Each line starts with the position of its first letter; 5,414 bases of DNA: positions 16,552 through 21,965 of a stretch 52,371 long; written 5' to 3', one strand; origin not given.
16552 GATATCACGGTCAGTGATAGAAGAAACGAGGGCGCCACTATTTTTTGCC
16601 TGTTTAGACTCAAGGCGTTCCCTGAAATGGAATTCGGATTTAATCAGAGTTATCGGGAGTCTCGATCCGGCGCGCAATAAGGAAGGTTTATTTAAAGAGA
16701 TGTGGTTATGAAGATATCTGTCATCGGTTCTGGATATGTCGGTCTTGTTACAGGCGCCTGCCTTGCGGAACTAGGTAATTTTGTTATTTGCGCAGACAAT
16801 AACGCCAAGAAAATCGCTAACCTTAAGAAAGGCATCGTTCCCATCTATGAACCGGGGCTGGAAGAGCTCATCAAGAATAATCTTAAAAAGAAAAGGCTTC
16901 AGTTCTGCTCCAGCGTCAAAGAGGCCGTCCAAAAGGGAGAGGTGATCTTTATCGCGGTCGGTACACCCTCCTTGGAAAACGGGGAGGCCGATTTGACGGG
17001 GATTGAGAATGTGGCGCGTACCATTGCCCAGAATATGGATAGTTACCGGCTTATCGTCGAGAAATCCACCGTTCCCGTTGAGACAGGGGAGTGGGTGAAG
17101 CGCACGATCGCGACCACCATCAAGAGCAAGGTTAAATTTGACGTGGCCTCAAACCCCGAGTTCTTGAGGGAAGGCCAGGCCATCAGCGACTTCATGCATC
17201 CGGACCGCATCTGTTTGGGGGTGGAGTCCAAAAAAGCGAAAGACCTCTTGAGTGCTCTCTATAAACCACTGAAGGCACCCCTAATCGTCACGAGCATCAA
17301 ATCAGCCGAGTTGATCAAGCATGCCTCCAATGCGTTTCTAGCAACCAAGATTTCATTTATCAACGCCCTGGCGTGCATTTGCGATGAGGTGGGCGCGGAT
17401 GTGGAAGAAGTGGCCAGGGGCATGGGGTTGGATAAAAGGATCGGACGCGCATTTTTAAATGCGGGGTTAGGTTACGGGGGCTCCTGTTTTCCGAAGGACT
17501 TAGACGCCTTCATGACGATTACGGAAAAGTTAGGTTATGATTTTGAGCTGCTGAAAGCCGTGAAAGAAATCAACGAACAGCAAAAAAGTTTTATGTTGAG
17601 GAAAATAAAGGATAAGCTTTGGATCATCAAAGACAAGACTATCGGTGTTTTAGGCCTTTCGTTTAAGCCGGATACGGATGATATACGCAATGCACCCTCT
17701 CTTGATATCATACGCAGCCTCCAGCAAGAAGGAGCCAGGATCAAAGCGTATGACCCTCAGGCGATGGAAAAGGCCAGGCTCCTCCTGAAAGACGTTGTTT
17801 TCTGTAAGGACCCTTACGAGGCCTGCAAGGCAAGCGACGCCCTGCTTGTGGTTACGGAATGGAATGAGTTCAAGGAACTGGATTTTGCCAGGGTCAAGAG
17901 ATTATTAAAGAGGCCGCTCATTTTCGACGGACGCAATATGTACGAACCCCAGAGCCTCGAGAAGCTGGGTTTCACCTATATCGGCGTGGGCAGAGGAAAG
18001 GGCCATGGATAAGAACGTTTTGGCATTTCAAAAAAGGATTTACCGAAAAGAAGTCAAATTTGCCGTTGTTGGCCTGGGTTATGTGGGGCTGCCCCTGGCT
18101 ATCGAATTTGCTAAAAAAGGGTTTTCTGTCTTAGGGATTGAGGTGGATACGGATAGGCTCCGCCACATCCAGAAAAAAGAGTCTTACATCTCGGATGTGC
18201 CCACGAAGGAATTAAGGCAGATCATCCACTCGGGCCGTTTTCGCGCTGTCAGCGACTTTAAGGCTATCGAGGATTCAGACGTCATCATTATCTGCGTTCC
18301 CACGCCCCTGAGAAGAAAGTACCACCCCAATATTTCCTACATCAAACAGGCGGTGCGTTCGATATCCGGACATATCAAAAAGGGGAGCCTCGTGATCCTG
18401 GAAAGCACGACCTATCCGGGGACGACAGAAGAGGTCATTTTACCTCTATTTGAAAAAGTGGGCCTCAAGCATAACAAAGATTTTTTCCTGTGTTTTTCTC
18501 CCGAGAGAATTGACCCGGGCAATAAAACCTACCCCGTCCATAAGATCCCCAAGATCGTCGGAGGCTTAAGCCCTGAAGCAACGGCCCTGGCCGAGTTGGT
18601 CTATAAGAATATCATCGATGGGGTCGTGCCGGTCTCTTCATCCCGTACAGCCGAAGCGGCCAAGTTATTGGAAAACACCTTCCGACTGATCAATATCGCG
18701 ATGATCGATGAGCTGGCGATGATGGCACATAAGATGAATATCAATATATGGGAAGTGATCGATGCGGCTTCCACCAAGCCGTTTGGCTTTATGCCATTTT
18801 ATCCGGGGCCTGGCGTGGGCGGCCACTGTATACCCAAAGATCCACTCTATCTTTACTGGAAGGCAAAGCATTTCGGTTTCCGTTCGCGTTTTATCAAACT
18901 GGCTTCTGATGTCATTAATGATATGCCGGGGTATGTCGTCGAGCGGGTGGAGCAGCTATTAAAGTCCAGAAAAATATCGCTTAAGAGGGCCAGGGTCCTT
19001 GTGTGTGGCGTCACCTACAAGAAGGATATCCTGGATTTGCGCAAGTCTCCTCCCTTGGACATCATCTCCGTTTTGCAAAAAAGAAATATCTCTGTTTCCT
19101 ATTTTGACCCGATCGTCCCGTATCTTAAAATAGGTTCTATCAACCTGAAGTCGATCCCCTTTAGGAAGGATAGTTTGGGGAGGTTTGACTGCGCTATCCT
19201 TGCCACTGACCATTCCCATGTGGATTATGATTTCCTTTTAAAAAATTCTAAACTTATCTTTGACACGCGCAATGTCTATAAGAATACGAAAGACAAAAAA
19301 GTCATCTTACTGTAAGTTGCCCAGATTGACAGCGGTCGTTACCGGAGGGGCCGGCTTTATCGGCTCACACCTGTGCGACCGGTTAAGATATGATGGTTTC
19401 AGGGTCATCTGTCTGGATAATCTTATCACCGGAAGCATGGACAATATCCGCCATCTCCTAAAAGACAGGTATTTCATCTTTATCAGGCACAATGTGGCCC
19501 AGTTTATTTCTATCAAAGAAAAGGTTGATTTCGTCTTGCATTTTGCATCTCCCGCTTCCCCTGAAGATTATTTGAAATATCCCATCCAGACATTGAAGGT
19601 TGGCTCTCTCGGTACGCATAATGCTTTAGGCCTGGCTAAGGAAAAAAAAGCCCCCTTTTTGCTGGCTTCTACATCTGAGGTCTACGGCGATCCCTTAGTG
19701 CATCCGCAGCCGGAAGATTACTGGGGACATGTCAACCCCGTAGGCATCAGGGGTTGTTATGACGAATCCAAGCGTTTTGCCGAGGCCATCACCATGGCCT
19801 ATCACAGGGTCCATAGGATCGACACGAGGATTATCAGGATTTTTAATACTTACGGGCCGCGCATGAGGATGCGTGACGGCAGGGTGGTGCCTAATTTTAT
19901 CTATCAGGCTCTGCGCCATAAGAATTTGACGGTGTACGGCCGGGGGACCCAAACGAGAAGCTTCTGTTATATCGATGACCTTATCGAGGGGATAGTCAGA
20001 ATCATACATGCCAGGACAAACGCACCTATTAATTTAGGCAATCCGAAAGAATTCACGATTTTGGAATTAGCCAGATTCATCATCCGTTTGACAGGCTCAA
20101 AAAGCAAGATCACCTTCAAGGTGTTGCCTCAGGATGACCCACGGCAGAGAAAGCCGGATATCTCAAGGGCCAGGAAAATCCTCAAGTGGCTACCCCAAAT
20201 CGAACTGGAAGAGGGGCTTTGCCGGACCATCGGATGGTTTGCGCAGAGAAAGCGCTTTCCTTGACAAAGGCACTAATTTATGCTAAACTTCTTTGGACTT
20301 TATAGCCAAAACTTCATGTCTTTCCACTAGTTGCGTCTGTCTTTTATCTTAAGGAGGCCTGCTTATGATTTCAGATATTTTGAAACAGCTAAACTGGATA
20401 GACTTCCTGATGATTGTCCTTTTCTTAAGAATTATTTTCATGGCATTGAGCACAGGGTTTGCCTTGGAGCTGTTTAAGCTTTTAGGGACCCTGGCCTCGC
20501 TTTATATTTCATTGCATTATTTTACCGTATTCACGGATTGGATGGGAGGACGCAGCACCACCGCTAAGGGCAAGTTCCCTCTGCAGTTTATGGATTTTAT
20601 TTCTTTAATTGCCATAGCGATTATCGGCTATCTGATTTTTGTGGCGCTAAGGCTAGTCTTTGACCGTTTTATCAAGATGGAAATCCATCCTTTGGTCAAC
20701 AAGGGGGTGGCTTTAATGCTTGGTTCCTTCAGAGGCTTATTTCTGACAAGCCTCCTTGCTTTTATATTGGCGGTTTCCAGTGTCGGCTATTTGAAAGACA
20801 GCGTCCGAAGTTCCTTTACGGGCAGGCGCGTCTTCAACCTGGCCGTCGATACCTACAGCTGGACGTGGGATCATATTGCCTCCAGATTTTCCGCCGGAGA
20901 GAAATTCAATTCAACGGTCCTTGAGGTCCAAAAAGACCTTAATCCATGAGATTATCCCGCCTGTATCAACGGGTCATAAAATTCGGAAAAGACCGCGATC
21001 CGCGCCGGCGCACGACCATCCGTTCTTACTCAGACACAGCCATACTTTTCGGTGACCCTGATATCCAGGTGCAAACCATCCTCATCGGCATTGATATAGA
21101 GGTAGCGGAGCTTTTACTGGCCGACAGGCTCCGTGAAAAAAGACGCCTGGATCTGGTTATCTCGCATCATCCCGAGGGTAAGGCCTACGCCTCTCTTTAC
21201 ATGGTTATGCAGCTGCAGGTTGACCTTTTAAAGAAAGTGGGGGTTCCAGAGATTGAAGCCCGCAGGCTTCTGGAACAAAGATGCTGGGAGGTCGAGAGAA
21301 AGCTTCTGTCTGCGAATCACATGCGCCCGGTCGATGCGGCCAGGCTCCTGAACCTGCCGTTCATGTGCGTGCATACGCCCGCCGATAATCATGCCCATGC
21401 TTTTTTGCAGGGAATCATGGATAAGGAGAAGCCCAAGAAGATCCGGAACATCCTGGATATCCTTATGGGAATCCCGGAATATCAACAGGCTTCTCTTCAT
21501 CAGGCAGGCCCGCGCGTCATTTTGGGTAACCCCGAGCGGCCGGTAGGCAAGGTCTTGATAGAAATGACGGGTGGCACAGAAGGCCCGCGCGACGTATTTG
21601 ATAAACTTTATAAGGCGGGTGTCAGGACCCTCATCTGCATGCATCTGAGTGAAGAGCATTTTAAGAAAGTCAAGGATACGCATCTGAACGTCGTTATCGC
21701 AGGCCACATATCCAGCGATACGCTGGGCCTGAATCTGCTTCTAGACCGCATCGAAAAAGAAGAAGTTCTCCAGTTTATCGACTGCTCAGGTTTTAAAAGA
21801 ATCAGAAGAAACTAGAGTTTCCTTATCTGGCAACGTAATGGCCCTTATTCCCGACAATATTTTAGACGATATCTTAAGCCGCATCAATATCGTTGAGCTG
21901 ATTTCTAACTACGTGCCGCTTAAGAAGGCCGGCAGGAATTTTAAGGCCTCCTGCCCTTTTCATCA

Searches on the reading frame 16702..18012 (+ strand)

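Call 79: search_protein_families(library=pfam, proteins=[window:16702-18012:+], max_evalue=0.00001)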
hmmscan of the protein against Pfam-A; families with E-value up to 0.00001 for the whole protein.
window:16702-18012:+ (436 aa): 4 families
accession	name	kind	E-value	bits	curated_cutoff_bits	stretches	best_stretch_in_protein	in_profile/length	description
PF03721.20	UDPG_MGDP_dh_N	-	1.8e-65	220.5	27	1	3-185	1-186/187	UDP-glucose/GDP-mannose dehydrogenase family, NAD binding domain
PF03720.21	UDPG_MGDP_dh_C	-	7.6e-40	135.9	30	1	315-416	1-103/103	UDP-glucose/GDP-mannose dehydrogenase family, UDP binding domain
PF00984.24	UDPG_MGDP_dh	-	8.5e-37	125.6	25.4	1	200-292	1-93/94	UDP-glucose/GDP-mannose dehydrogenase family, central domain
PF03807.23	F420_oxidored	-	6e-07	30.4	21.6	0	4-88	1-69/94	NADP oxidoreductase coenzyme F420-dependent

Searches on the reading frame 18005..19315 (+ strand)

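Call 79: search_protein_families(library=pfam, proteins=[window:18005-19315:+], max_evalue=0.00001)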
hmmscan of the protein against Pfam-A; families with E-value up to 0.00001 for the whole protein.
window:18005-19315:+ (436 aa): 4 families
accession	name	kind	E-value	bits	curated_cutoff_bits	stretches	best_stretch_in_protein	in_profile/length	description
PF03721.20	UDPG_MGDP_dh_N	-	1.3e-44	152.4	27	1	18-194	2-181/187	UDP-glucose/GDP-mannose dehydrogenase family, NAD binding domain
PF00984.24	UDPG_MGDP_dh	-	1.7e-29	102.2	25.4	1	214-303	1-91/94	UDP-glucose/GDP-mannose dehydrogenase family, central domain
PF03720.21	UDPG_MGDP_dh_C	-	1.1e-18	67.9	30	1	332-426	1-102/103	UDP-glucose/GDP-mannose dehydrogenase family, UDP binding domain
PF03446.21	NAD_binding_2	-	2.5e-07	31.3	21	1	18-144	1-103/161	NAD binding domain of 6-phosphogluconate dehydrogenase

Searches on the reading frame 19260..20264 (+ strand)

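Call 79: search_protein_families(library=pfam, proteins=[window:19260-20264:+], max_evalue=0.00001)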
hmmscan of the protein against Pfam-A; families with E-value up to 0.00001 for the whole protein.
window:19260-20264:+ (334 aa): 5 families
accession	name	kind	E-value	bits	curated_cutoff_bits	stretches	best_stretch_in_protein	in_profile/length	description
PF01370.27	Epimerase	-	1.2e-45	156.3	20.9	1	26-260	2-240/240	NAD dependent epimerase/dehydratase family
PF16363.11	GDP_Man_Dehyd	-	3.1e-42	145.7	27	1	27-321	2-330/332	GDP-mannose 4,6 dehydratase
PF01073.25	3Beta_HSD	-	7.1e-08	32.3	22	1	26-242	1-222/280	3-beta hydroxysteroid dehydrogenase/isomerase family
PF02719.21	Polysacc_synt_2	-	1.5e-07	31.4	20.2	0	158-283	132-252/293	Polysaccharide biosynthesis protein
PF07993.18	NAD_binding_4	-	4.8e-07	29.6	20.1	0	82-196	82-206/258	Male sterility protein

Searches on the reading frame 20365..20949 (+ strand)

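Call 79: search_protein_families(library=pfam, proteins=[window:20365-20949:+], max_evalue=0.00001)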
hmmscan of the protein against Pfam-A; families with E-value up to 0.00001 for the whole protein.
window:20365-20949:+ (194 aa): 1 family
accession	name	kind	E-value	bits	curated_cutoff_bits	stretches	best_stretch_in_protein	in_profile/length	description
PF02674.22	Colicin_V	-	3.2e-12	47.1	29.3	1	12-152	1-135/144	Colicin V production protein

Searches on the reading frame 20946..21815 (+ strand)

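Call 79: search_protein_families(library=pfam, proteins=[window:20946-21815:+], max_evalue=0.00001)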
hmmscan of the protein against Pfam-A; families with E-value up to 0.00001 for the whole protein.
window:20946-21815:+ (289 aa): 1 family
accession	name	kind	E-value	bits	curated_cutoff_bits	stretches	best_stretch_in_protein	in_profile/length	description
PF01784.24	DUF34_NIF3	-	1.4e-06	28.5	23.4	0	188-272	158-238/256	Duf34/NIF3 (NGG1p interacting factor 3)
